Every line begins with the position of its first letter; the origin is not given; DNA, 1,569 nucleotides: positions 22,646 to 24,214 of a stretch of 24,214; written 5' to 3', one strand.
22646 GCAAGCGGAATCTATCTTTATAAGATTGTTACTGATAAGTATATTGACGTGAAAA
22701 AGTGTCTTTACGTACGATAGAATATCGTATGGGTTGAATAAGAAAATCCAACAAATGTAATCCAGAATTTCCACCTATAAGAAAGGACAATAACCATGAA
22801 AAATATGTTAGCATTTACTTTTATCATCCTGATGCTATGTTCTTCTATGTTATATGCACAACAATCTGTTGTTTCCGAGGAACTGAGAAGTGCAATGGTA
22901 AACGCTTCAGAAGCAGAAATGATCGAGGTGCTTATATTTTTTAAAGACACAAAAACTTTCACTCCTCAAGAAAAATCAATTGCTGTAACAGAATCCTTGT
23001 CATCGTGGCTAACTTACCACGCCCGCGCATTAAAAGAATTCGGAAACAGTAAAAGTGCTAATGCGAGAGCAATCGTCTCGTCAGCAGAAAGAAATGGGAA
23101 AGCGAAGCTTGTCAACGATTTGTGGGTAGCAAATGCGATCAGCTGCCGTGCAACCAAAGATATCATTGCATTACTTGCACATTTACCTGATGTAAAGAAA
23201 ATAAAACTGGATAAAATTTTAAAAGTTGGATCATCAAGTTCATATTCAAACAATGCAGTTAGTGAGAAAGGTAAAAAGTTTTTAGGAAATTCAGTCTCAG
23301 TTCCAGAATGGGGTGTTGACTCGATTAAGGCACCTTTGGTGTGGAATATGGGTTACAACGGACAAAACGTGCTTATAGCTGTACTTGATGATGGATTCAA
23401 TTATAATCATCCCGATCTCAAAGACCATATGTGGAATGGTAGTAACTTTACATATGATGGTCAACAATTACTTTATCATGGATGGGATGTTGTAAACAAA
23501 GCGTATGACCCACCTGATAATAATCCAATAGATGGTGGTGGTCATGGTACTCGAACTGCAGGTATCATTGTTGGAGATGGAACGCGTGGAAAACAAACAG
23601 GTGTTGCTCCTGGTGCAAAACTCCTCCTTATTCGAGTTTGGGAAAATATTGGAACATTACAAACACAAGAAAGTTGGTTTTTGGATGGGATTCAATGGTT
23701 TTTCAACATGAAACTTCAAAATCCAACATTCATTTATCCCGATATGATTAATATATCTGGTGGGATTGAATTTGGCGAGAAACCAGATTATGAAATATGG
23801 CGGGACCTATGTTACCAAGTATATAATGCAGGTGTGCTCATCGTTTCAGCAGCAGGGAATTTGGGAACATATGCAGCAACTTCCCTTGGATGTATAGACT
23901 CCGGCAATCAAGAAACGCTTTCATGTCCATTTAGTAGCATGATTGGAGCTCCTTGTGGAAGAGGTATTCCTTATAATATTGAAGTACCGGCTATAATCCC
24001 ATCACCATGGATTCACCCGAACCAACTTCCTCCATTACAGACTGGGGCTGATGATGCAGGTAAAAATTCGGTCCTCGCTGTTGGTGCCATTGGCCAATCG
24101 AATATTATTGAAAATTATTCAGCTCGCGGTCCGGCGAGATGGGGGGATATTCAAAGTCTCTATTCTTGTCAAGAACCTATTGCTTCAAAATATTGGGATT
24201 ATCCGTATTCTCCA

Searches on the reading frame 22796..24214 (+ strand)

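Call 12: search_protein_families(library=pfam, proteins=[window:22796-24214:+], max_evalue=0.01)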
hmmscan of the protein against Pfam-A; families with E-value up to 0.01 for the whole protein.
window:22796-24214:+ (473 aa): 1 family
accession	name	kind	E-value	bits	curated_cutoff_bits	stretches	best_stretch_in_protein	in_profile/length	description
PF00082.27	Peptidase_S8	-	4.1e-24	85.8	21.8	1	189-447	1-196/288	Subtilase family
